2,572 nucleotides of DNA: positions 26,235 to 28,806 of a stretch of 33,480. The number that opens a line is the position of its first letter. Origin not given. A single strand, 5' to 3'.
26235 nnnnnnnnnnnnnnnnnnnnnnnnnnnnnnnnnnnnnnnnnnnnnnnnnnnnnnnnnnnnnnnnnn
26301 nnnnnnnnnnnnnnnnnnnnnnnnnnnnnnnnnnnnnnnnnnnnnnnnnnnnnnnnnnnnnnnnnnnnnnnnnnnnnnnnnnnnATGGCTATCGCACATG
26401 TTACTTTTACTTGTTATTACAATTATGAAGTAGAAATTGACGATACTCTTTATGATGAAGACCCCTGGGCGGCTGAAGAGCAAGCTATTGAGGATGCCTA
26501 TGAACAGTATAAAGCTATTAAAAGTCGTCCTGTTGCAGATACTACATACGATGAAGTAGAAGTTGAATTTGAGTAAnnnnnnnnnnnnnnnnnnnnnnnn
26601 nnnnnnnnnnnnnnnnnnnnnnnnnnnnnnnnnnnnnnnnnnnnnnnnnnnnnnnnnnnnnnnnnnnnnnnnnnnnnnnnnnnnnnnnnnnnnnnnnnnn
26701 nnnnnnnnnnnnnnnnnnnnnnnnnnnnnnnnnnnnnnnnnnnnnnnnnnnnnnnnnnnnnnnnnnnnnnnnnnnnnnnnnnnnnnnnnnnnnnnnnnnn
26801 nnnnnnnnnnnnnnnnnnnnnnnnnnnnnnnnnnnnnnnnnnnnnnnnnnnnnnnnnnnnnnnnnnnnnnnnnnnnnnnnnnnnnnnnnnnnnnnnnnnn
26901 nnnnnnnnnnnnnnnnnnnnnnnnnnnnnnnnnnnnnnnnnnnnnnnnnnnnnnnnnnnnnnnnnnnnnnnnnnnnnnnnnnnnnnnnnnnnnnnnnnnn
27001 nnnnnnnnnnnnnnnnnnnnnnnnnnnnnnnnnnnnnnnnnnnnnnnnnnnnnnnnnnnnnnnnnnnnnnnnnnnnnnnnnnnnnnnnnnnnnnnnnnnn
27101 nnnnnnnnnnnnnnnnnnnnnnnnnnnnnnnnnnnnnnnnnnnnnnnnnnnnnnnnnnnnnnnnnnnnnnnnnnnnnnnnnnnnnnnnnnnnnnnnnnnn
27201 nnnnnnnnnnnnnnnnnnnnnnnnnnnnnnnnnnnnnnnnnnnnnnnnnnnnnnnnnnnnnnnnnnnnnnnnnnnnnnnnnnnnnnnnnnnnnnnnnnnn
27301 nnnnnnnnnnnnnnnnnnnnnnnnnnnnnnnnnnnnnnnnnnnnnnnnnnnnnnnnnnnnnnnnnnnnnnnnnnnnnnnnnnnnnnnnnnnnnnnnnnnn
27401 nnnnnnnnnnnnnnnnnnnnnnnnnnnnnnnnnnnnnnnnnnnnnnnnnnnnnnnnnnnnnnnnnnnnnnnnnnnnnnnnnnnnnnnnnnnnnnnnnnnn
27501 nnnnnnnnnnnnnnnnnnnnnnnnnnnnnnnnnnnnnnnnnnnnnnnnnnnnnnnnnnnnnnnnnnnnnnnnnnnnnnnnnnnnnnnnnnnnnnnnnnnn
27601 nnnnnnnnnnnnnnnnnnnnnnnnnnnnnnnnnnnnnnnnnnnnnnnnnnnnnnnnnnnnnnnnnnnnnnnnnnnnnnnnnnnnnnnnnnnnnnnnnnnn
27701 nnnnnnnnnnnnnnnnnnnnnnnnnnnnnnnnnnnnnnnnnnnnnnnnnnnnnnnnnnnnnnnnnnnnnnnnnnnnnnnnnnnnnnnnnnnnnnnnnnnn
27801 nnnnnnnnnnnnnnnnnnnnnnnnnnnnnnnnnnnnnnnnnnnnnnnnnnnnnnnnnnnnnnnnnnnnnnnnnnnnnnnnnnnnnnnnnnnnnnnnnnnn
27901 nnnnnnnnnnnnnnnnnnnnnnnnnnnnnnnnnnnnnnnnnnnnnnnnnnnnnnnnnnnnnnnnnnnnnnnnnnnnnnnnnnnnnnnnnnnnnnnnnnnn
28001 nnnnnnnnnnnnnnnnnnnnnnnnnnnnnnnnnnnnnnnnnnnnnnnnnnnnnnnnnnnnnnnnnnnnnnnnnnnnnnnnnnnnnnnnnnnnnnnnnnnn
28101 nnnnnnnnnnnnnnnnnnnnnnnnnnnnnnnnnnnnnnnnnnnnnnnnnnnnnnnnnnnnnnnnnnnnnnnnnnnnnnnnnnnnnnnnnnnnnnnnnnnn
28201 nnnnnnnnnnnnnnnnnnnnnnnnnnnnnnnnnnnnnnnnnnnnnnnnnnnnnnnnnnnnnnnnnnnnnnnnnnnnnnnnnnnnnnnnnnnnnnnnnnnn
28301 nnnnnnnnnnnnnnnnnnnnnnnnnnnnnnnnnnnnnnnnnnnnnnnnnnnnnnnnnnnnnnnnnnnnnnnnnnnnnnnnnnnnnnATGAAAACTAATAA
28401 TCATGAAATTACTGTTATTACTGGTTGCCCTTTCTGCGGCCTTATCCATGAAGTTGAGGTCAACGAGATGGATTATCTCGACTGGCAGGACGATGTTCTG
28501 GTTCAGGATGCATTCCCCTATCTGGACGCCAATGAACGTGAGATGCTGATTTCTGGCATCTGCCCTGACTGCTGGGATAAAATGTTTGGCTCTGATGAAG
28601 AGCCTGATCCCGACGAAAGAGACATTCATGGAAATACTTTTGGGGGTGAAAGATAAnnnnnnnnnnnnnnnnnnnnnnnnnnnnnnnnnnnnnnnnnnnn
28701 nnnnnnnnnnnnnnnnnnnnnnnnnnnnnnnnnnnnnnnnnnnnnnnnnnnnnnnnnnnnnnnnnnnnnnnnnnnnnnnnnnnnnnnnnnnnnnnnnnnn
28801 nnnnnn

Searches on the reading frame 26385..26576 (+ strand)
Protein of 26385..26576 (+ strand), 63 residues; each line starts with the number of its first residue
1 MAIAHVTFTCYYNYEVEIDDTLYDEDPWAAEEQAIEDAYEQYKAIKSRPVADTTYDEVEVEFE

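Call 12: search_protein_families(library=phrogs, proteins=[window:26385-26576:+], max_evalue=0.01)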
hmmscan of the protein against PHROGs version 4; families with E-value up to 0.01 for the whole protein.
window:26385-26576:+ (63 aa): 0 families

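Call 26: find_homologous_proteins(query=window:26385-26573:+, max_evalue=0.001)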
Query window:26385-26573:+ (63 aa): 64 proteins with E <= 0.001 among 64 candidates.
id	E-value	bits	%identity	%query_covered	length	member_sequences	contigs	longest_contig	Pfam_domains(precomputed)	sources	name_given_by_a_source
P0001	1.3e-32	128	98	100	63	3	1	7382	-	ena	-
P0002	2.3e-30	121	89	100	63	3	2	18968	-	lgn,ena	-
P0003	2.7e-30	121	90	100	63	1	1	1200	-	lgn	-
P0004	1.3e-29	118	89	100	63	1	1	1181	-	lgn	-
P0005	1.8e-29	118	89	100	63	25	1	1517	-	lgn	-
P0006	3.7e-29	117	87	100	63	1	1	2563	-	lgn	-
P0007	1.6e-28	115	89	100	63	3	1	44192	-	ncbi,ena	-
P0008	4.0e-28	114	87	100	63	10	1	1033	-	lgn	-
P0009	9.1e-28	113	87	100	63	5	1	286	-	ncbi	-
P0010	1.1e-27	112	86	100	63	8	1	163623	-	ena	-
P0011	1.2e-27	112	87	100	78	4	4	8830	-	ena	-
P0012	1.4e-27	112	84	100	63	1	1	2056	-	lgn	-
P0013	2.0e-27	112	86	100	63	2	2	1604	-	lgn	-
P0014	3.0e-27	111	87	100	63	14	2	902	-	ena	-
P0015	3.2e-27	111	87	100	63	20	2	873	-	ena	-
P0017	6.9e-27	110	84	100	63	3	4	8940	-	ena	-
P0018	7.0e-27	110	79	100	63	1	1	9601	-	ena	-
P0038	1.7e-25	105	81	100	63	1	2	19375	-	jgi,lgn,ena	jgi:hypothetical protein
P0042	1.5e-24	102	78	100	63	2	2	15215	-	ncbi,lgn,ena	-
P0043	1.6e-24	102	79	98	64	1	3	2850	-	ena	-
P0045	3.9e-24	101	79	100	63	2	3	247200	-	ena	-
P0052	8.1e-23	97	75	100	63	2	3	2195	-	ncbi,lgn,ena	-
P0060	6.8e-16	75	65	95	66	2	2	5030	-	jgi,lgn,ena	-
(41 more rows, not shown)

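Call 28: find_encoding_contigs(protein=P0002, flank=4000, max_places=3)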
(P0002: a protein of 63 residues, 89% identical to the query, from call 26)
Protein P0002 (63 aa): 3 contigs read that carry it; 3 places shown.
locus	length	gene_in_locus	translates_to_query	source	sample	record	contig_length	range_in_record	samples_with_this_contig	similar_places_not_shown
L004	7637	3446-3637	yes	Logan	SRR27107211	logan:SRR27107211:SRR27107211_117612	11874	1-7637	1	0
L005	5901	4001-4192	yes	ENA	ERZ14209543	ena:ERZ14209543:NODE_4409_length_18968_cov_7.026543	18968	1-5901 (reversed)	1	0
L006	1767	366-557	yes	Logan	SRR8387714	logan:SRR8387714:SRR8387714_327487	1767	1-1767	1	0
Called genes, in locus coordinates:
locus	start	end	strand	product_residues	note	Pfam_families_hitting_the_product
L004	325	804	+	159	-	-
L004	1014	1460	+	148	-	-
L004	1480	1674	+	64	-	-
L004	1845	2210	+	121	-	-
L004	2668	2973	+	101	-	-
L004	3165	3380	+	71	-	-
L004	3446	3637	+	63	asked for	-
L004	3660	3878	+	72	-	-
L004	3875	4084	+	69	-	-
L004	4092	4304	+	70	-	-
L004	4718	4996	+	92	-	-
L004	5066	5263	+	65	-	-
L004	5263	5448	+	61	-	-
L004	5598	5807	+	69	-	-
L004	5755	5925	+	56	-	-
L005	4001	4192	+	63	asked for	-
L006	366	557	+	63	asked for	-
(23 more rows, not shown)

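Call 29: find_encoding_contigs(protein=P0010, flank=4000, max_places=3)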
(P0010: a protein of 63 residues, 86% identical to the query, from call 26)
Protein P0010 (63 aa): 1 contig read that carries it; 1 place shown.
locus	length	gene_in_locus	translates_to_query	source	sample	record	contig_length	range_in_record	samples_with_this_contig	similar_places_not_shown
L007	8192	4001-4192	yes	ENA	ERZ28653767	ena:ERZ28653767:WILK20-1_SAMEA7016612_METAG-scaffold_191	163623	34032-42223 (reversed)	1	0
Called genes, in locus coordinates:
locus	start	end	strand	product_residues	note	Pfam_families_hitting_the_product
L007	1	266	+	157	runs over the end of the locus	-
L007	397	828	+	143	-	-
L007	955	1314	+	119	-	-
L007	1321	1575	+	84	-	-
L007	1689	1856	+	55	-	-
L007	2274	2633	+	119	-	-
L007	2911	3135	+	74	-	-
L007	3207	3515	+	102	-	-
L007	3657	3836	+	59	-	-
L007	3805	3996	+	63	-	-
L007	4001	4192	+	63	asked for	-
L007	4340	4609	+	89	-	-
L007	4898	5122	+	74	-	-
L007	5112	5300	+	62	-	-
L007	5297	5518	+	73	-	-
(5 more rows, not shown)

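Call 30: find_encoding_contigs(protein=P0045, flank=4000, max_places=3)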
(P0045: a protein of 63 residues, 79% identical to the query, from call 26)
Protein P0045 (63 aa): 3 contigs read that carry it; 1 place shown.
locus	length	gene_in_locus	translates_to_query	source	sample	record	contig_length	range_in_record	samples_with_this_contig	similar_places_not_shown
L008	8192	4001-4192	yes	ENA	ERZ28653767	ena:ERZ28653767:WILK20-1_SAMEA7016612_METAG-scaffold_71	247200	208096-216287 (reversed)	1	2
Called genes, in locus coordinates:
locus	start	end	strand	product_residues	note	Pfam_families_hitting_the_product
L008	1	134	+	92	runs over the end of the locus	-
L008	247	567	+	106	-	-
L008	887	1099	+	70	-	-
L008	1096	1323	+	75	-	-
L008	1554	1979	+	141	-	-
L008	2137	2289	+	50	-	-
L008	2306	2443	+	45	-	-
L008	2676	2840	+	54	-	-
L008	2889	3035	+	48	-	-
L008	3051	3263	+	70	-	-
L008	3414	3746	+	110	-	-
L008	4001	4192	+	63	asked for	-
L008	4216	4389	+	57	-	-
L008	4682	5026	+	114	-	-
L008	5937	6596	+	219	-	-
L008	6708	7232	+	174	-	-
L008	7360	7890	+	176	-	-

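Call 31: find_encoding_contigs(protein=P0007, flank=4000, max_places=3)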
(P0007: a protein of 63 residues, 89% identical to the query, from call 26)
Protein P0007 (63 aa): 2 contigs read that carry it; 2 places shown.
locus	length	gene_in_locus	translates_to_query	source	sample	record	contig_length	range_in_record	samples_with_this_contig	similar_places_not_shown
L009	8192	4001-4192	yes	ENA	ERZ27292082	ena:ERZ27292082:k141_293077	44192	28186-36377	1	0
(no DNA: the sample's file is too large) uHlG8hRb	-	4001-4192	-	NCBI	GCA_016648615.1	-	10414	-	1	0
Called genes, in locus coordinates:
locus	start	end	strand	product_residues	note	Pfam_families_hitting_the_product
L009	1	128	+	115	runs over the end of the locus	-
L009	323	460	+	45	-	-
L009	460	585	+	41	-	-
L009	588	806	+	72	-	-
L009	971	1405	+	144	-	PF06941:NT5C (faint)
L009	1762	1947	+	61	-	-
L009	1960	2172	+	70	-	-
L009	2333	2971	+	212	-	-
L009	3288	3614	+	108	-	-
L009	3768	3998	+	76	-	-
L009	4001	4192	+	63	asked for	-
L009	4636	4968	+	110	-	-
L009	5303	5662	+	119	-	-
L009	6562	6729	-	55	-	-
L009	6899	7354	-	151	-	PF13384:HTH_23 (weak)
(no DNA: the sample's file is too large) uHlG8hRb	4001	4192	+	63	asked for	-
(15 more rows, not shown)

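Call 44: find_encoding_contigs(protein=P0060, flank=3000, max_places=3)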
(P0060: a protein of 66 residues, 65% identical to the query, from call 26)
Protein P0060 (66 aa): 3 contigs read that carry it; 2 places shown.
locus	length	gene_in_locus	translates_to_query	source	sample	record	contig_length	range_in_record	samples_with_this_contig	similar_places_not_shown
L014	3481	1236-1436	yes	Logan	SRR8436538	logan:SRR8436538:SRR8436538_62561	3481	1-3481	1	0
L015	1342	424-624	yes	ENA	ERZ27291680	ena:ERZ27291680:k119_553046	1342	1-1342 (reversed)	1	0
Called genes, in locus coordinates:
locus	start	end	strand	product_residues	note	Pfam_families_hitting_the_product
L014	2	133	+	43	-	?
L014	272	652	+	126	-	-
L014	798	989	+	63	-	-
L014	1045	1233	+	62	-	-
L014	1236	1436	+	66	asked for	-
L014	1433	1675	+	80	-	-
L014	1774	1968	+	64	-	-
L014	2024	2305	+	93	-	PF04014:MazE_antitoxin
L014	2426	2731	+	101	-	-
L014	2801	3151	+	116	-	-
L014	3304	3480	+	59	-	?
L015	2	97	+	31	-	?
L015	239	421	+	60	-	-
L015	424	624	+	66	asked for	-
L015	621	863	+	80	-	-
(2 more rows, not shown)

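Call 45: find_encoding_contigs(protein=P0042, flank=3000, max_places=3)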
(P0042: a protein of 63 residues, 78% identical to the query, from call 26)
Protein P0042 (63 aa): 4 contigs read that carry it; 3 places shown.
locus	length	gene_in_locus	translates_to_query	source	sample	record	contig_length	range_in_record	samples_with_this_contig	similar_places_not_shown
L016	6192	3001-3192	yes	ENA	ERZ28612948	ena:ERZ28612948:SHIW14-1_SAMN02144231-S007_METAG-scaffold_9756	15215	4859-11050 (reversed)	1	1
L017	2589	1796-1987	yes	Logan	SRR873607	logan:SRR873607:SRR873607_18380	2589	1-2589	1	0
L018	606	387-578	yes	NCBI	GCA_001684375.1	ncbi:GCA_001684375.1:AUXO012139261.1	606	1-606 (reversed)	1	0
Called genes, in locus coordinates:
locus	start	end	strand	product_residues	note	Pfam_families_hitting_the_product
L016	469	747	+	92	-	-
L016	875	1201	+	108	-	-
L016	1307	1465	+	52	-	-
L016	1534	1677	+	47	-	-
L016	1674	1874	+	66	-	-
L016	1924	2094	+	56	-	-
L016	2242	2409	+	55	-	-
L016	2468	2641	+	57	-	-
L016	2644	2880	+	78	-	-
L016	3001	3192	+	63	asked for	-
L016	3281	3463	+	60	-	-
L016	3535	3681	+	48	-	-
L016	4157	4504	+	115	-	-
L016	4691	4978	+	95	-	-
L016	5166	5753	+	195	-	-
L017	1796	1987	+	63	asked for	-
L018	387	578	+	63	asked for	-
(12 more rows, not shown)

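Call 46: find_encoding_contigs(protein=P0018, flank=3000, max_places=3)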
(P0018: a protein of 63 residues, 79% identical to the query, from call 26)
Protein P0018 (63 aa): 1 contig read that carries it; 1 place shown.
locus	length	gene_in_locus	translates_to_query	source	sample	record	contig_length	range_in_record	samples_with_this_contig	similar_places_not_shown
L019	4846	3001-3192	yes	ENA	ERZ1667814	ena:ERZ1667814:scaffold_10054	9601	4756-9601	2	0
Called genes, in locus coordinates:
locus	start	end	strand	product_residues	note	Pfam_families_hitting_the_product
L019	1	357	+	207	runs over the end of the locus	PF01966:HD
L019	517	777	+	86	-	-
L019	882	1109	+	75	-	-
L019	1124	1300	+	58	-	-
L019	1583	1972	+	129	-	-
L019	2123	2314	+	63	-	-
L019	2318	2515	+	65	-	-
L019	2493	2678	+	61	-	-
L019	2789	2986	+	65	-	-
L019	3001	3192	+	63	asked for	-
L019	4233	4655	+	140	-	-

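Call 47: find_encoding_contigs(protein=P0038, flank=3000, max_places=3)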
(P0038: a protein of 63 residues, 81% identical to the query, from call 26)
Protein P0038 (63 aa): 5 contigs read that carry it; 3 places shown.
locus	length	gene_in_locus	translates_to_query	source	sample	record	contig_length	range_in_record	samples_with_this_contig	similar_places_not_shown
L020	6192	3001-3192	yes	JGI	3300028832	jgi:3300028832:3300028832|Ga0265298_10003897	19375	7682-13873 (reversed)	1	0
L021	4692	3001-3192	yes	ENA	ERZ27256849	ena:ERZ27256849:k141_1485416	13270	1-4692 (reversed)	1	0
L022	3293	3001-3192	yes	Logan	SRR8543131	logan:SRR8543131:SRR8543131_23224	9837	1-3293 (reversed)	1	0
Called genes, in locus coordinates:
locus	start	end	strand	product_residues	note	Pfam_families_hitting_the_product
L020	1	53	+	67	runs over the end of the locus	-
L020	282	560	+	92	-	-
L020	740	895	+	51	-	-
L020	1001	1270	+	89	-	-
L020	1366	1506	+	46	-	-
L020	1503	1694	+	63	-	-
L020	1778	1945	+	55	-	-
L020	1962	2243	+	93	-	PF04014:MazE_antitoxin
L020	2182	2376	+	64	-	-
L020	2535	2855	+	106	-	-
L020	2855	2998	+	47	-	-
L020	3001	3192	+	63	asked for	-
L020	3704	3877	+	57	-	-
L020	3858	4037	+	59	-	-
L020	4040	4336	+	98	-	-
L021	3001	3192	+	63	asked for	-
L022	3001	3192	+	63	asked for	-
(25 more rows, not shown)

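Call 73: search_protein_families(library=pfam, proteins=[L008:7360-7890:+, L008:3414-3746:+], max_evalue=0.01)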
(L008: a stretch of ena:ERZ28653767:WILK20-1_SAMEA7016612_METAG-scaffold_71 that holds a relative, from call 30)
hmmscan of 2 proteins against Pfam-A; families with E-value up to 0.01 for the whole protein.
L008:7360-7890:+ (176 aa): 0 families

L008:3414-3746:+ (110 aa): 0 families

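Call 75: find_encoding_contigs(protein=P0017, flank=1500, max_places=8)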
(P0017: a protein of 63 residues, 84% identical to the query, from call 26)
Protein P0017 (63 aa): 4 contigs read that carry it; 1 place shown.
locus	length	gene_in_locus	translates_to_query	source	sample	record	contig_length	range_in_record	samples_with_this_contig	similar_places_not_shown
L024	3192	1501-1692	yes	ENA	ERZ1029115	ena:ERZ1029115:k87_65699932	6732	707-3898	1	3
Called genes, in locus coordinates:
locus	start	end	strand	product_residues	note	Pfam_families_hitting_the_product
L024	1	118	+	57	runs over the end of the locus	-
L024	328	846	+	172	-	-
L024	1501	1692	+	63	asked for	-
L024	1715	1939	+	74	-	-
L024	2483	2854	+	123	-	-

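Call 76: find_encoding_contigs(protein=P0052, flank=1500, max_places=8)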
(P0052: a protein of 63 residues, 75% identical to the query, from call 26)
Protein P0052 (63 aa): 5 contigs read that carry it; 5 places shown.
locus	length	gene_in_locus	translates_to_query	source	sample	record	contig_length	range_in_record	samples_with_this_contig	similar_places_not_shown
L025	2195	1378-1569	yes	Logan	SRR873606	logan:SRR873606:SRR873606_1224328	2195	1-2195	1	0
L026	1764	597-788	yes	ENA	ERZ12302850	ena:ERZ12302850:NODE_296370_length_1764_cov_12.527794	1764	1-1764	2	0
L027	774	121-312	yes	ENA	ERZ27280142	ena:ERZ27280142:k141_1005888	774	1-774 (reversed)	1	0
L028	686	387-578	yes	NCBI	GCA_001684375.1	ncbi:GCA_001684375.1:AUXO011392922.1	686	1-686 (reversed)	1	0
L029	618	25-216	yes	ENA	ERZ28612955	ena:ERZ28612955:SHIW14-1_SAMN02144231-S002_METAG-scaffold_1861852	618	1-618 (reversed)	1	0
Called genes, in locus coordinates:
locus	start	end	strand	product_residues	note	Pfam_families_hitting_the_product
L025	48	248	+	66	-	-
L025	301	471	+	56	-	-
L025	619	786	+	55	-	-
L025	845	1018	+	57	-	-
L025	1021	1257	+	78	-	-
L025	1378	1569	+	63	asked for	-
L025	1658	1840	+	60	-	-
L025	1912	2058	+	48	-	-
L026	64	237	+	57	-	-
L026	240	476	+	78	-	-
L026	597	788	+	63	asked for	-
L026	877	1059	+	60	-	-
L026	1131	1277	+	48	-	-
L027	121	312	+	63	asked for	-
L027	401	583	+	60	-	-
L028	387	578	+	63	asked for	-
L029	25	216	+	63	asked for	-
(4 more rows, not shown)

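Call 77: find_encoding_contigs(protein=P0043, flank=1500, max_places=8)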
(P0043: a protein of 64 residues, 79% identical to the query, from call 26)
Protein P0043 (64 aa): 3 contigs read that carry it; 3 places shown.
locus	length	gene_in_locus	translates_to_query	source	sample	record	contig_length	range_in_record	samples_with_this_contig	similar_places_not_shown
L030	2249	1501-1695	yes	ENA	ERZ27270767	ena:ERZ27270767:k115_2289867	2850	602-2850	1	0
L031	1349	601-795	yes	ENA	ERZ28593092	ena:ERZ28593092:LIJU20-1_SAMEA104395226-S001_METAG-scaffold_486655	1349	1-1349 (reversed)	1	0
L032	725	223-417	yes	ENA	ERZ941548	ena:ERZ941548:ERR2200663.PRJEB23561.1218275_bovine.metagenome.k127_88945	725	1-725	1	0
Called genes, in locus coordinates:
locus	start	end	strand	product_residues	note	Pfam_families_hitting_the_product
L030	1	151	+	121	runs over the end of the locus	-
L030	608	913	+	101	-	-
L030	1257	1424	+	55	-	-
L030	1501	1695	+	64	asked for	-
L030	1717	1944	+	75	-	-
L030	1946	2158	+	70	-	-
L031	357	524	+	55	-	-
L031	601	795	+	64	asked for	-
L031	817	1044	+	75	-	-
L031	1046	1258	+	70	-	-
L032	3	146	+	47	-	?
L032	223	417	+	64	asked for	-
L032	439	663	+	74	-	-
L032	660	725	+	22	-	?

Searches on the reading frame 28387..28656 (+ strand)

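Call 12: search_protein_families(library=phrogs, proteins=[window:28387-28656:+], max_evalue=0.01)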
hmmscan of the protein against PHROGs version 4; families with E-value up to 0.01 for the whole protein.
window:28387-28656:+ (89 aa): 1 family
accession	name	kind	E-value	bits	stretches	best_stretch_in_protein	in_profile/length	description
phrog_20898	-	unknown function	1e-11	46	1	3-72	26-97/99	-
